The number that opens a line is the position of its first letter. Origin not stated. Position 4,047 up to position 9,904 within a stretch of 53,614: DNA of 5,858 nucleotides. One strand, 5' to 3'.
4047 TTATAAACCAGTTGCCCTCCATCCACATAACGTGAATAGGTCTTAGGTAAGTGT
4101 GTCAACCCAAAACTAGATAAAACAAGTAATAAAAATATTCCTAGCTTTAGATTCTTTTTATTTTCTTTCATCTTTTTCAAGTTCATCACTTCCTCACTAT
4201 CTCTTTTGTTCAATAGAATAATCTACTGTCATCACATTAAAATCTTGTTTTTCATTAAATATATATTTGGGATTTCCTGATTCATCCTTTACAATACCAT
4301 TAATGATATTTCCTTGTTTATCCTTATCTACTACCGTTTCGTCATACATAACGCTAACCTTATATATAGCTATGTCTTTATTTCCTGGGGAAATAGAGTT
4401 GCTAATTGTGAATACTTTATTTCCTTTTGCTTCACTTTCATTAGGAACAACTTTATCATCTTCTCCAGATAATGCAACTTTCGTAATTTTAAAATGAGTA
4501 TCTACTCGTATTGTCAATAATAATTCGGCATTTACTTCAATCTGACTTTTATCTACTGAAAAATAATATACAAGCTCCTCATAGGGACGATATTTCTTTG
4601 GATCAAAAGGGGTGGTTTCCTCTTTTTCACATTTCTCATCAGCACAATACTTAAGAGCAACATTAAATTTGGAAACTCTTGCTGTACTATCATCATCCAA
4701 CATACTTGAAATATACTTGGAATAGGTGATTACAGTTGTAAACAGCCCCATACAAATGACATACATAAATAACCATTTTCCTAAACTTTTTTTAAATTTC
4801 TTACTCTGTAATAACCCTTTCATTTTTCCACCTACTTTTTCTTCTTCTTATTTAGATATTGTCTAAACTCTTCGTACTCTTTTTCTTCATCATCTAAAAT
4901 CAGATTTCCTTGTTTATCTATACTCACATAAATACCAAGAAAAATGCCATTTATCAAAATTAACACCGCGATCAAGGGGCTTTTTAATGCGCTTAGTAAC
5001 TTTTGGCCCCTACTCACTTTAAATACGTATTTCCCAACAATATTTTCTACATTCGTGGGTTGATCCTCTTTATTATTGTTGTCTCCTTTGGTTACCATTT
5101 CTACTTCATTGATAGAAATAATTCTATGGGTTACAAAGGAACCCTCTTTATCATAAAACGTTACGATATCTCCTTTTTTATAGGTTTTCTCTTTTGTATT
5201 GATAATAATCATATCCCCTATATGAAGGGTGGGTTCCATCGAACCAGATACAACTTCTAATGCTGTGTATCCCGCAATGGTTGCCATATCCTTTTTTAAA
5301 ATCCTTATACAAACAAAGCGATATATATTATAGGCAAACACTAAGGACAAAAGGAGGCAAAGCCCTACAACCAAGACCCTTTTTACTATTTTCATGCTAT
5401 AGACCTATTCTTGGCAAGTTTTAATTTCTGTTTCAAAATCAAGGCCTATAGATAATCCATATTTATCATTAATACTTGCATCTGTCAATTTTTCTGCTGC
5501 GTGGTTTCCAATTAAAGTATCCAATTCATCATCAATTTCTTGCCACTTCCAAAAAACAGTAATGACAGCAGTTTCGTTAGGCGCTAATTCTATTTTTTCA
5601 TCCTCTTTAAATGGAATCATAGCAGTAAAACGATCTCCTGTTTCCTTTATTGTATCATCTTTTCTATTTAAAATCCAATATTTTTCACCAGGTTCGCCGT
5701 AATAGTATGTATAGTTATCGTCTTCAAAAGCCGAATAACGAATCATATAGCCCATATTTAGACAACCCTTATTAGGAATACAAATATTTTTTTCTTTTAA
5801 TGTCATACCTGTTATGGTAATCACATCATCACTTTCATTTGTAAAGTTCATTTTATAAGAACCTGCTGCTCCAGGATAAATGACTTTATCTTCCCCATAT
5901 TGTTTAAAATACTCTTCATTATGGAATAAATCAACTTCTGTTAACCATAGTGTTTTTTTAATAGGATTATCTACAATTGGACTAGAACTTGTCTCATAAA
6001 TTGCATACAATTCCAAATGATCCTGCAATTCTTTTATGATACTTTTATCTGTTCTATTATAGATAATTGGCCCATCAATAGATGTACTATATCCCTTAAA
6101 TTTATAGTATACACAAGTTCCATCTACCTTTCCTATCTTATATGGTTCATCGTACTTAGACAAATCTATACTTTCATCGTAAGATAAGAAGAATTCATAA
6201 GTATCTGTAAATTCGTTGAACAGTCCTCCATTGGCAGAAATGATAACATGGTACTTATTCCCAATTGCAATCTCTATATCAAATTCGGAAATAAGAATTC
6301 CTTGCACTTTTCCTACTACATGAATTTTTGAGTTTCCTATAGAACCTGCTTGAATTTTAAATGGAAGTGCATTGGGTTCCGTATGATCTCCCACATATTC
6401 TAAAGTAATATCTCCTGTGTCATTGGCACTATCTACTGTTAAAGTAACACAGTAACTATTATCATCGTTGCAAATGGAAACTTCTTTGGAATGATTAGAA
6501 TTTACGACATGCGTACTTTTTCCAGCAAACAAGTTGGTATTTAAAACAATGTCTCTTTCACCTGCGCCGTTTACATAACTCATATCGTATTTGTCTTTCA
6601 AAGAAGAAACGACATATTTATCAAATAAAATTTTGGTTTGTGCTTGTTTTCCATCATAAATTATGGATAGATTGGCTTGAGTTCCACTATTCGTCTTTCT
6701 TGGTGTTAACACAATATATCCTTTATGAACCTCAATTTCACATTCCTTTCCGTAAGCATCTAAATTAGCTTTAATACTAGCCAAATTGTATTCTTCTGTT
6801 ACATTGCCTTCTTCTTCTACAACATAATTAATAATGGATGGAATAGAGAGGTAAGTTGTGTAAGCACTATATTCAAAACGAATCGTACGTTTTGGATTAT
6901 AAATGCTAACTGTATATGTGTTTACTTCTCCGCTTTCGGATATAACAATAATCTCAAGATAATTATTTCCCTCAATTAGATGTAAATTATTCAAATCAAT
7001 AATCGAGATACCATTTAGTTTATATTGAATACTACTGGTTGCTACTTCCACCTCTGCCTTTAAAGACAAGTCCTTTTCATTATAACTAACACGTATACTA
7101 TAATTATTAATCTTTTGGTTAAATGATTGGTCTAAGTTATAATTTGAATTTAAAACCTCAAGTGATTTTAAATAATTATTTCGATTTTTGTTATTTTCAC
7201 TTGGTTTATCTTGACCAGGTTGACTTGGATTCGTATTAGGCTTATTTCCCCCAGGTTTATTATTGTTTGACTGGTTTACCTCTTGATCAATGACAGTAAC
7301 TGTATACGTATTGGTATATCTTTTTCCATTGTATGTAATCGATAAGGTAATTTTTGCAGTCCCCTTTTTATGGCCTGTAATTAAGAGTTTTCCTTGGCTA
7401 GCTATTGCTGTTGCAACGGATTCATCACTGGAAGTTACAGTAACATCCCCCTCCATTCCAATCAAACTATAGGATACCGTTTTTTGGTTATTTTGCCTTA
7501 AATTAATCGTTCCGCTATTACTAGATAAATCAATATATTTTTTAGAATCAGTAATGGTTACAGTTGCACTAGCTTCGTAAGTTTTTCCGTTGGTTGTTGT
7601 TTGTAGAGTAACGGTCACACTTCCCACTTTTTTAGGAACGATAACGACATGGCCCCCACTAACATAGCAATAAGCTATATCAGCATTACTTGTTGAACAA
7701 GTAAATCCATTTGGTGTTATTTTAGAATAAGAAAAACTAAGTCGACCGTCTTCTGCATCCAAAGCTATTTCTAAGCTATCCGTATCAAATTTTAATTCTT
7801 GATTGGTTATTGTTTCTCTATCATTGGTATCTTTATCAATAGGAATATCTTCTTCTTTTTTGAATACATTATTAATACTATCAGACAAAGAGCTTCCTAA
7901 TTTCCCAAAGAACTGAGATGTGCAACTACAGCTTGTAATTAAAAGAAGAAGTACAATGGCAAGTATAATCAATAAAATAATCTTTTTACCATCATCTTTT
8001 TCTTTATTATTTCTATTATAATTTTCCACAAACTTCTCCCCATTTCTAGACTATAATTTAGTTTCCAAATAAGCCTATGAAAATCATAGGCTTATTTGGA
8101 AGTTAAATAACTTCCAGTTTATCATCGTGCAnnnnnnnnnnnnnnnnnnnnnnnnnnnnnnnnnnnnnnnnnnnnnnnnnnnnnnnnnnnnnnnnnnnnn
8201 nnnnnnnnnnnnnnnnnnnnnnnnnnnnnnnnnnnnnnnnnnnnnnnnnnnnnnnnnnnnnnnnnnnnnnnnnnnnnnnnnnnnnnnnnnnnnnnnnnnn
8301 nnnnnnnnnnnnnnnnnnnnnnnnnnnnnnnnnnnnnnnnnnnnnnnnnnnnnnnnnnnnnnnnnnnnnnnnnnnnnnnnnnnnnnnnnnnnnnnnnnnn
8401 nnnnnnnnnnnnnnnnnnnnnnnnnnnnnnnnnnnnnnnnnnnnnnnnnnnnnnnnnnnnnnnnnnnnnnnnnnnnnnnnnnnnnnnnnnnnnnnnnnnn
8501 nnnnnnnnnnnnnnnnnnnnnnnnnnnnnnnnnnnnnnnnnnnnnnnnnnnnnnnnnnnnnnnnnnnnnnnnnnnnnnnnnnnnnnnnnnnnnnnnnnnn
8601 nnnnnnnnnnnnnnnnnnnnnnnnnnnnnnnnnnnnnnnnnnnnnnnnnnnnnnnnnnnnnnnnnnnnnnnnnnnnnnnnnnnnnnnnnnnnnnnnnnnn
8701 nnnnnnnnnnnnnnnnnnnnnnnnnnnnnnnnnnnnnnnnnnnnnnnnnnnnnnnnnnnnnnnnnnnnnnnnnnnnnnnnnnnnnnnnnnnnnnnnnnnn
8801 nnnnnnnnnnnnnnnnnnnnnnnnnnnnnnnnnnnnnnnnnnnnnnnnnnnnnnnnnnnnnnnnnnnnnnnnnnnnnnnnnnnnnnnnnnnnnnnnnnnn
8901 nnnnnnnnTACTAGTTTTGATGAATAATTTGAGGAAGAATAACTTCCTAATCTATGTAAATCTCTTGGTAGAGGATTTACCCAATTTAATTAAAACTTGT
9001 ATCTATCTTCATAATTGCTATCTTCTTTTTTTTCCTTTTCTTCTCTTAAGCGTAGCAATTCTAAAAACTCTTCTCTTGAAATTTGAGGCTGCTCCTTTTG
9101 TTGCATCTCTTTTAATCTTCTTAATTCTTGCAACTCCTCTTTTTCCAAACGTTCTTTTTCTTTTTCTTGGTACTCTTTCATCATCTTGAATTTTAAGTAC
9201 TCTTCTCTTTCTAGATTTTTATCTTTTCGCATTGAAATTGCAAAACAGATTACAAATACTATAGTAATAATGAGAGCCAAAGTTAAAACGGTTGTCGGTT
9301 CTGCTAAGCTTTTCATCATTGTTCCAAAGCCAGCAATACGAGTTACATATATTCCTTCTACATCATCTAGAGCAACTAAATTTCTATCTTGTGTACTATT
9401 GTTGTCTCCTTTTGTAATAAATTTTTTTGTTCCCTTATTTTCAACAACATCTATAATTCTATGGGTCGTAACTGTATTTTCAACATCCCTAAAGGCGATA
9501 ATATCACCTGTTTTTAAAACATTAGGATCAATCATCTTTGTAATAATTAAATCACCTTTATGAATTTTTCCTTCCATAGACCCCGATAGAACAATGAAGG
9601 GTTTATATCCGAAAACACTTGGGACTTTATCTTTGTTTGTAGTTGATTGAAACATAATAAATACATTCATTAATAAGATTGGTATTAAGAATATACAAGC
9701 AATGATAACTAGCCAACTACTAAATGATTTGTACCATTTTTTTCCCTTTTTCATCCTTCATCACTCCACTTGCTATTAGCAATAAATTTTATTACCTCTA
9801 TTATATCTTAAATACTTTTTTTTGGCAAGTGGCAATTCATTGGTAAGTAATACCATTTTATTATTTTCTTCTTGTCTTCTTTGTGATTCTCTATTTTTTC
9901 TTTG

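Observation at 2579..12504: Seven-gene operon with two SipW peptidases, three TasA-like subunits, a subunit-tailed giant lipoprotein and a Cys-module lipoprotein: candidate undescribed SipW-dependent surface-fibre system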

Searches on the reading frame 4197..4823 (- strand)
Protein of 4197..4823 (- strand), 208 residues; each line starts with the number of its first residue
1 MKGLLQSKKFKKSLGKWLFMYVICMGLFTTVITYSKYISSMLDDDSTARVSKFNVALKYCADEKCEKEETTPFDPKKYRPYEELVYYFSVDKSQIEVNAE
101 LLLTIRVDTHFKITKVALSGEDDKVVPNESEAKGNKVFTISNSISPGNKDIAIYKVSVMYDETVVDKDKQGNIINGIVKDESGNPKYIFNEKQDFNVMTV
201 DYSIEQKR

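Call 3: search_protein_families(library=pfam, proteins=[window:4197-4823:-], max_evalue=0.1)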
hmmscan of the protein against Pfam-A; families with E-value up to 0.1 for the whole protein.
window:4197-4823:- (208 aa): 0 families

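Call 4: search_protein_families(library=ncbifam, proteins=[window:4197-4823:-], max_evalue=0.1)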
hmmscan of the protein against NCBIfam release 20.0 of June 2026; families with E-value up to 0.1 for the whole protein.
window:4197-4823:- (208 aa): 1 family
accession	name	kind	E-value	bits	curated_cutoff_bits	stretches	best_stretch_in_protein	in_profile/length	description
NF008219.0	PRK10987.1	equivalog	0.049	12.9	238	1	14-69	74-130/285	beta-lactamase regulator AmpE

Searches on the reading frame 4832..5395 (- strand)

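Call 3: search_protein_families(library=pfam, proteins=[window:4832-5395:-], max_evalue=0.1)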
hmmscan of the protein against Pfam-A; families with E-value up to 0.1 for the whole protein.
window:4832-5395:- (187 aa): 4 families
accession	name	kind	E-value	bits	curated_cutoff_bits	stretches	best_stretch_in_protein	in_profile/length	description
PF10502.14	Peptidase_S26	-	5.6e-07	30.1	22.9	1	43-88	23-73/168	Signal peptidase, peptidase S26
PF00717.28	Peptidase_S24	-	6.5e-07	29.5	23.3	1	41-123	33-115/116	Peptidase S24-like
PF17950.7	SpmSyn_N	-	0.02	15.6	25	1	66-122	17-71/96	S-adenosylmethionine decarboxylase N -terminal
PF02237.23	BPL_C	-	0.028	14.8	21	1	145-172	7-35/48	Biotin protein ligase C terminal domain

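Call 4: search_protein_families(library=ncbifam, proteins=[window:4832-5395:-], max_evalue=0.1)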
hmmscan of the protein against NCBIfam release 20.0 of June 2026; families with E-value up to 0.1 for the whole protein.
window:4832-5395:- (187 aa): 7 families
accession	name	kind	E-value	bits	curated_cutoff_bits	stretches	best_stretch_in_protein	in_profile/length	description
TIGR02228.1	sigpep_I_arch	equivalog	3.2e-26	92.1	51.85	1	9-153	8-150/158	signal peptidase I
NF046067.1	SigPepSipWBacil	equivalog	1.6e-22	80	190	1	37-175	32-180/189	signal peptidase I SipW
TIGR02227.1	sigpep_I_bact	equivalog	1.7e-09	37.7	47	1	36-116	13-98/162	signal peptidase I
TIGR02754.1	sod_Ni_protease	equivalog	7.9e-05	23.1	63.25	1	48-110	3-70/90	nickel-type superoxide dismutase maturation protease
NF010561.0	PRK13956.1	equivalog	0.011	15.6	223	1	34-137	20-122/147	dUTP diphosphatase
NF001183.0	PRK00155.1-3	subfamily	0.021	14.1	166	1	44-101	73-129/237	D-ribitol-5-phosphate cytidylyltransferase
NF008114.0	PRK10861.1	equivalog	0.037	13.3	277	1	43-67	82-106/324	signal peptidase I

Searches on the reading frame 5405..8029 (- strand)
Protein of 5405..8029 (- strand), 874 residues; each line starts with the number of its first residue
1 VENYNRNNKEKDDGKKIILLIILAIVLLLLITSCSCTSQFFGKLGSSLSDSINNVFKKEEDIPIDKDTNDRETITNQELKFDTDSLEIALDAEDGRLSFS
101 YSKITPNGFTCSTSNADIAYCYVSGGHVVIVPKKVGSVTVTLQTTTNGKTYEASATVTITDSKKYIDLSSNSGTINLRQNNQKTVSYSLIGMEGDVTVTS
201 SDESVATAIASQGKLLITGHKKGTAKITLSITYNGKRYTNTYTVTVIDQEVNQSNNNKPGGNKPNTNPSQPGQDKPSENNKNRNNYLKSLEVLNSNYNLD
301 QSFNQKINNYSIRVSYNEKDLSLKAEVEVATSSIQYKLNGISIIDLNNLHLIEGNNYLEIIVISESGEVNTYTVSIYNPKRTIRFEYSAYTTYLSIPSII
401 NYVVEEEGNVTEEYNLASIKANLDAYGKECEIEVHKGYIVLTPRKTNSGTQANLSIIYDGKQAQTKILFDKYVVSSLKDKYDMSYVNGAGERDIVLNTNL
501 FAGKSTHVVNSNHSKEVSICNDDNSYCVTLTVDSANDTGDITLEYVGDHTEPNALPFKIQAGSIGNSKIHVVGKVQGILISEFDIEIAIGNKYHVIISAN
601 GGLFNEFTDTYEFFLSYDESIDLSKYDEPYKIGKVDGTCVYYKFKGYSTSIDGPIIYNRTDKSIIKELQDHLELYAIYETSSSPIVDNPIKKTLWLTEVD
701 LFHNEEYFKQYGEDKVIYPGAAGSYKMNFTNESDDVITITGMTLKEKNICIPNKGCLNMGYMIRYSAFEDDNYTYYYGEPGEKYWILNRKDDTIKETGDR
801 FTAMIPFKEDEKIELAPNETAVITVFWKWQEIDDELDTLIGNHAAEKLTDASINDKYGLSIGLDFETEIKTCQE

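Call 3: search_protein_families(library=pfam, proteins=[window:5405-8029:-], max_evalue=0.1)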
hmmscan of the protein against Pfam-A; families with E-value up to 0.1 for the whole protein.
window:5405-8029:- (874 aa): 2 families
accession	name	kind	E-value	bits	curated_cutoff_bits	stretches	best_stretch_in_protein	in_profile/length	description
PF12733.13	Cadherin-like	-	3.1e-07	31.2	24.2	1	299-377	9-87/89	Cadherin-like beta sandwich domain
PF02368.24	Big_2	-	0.0001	22.6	22.8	1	188-229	26-66/79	Bacterial Ig-like domain (group 2)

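Call 4: search_protein_families(library=ncbifam, proteins=[window:5405-8029:-], max_evalue=0.1)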
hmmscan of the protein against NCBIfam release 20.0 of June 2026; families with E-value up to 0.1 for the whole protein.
window:5405-8029:- (874 aa): 2 families
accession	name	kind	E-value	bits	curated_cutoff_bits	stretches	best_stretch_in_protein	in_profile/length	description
TIGR03899.1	TIGR03899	hypoth_equivalog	0.078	12.5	155.65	0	809-849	197-237/250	TIGR03899 family protein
NF004285.1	PRK05696.1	equivalog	0.092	12.5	179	0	7-32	10-35/171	flagellar basal body-associated protein FliL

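Call 95: search_solved_structures(query=window:5405-8029:-, max_evalue=1)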
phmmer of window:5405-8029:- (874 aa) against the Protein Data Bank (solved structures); distinct sequences matched with E-value up to 1: 0.

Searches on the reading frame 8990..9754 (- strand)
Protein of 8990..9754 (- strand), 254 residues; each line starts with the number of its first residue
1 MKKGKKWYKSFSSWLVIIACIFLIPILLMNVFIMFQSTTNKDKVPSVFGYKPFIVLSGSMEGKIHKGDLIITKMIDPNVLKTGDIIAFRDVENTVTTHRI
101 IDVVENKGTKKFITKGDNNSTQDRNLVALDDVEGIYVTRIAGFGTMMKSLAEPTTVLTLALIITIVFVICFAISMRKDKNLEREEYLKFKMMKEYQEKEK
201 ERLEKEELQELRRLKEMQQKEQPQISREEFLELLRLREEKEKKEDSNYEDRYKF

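Call 3: search_protein_families(library=pfam, proteins=[window:8990-9754:-], max_evalue=0.1)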
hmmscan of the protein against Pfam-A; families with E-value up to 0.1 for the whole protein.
window:8990-9754:- (254 aa): 9 families
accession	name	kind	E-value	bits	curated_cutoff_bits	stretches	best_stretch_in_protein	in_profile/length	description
PF10502.14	Peptidase_S26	-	0.0012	19.3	22.9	1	46-92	19-67/168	Signal peptidase, peptidase S26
PF13273.12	DUF4064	-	0.0017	19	32.1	0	146-181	52-87/102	Protein of unknown function (DUF4064)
PF06589.16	CRA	-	0.003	18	26.6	1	156-245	4-77/123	Circumsporozoite-related antigen (CRA)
PF08496.15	Peptidase_S49_N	-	0.01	16.3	27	1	158-224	13-80/147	Peptidase family S49 N-terminal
PF00520.37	Ion_trans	-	0.015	14.9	25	0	10-33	203-226/241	Ion transport protein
PF00717.28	Peptidase_S24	-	0.017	15.3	23.3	1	57-128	42-105/116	Peptidase S24-like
PF24838.2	8xMP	-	0.022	15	30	1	140-213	33-105/136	Octameric membrane protein family (8xMP)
PF19762.4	DUF6249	-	0.057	13.8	33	0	157-210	3-55/104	Domain of unknown function (DUF6249)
PF00335.26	Tetraspanin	-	0.067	13.3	32.1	0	156-219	81-139/225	Tetraspanin family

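Call 4: search_protein_families(library=ncbifam, proteins=[window:8990-9754:-], max_evalue=0.1)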
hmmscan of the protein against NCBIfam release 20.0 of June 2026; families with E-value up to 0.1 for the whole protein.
window:8990-9754:- (254 aa): 10 families
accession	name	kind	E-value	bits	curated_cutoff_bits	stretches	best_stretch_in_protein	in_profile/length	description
NF046067.1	SigPepSipWBacil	equivalog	5.8e-29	101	190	1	17-185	7-176/189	signal peptidase I SipW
TIGR02228.1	sigpep_I_arch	equivalog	3.1e-27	95.4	51.85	1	19-169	5-151/158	signal peptidase I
NF042931.1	SAG1386_EF1546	equivalog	8.4e-06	25.9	80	1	154-221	31-91/158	SAG1386/EF1546 family surface-associated protein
TIGR02227.1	sigpep_I_bact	equivalog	0.00036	20.4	47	1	47-102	17-76/162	signal peptidase I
NF047418.1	teichoic_AuxB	equivalog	0.00055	19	300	1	153-249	125-222/345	lipoteichoic acid stability factor AuxB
NF045757.1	MPN565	equivalog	0.005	16.5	130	0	156-227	128-197/200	MPN565 family protein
NF008745.0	PRK11778.1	equivalog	0.021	14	259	1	158-224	14-78/345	protease SohB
NF003948.0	PRK05450.1-1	equivalog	0.029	13.6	281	1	89-133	46-90/248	3-deoxy-manno-octulosonate cytidylyltransferase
NF045849.1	ICE_MMCAP2_0565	equivalog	0.053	13.2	40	0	5-40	10-45/80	Mbov_0395 family pilin-like conjugal transfer protein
NF050118.1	aa3_CtaJ_Mycob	equivalog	0.073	13.4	43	0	155-186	5-35/80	aa3-type cytochrome oxidase subunit CtaJ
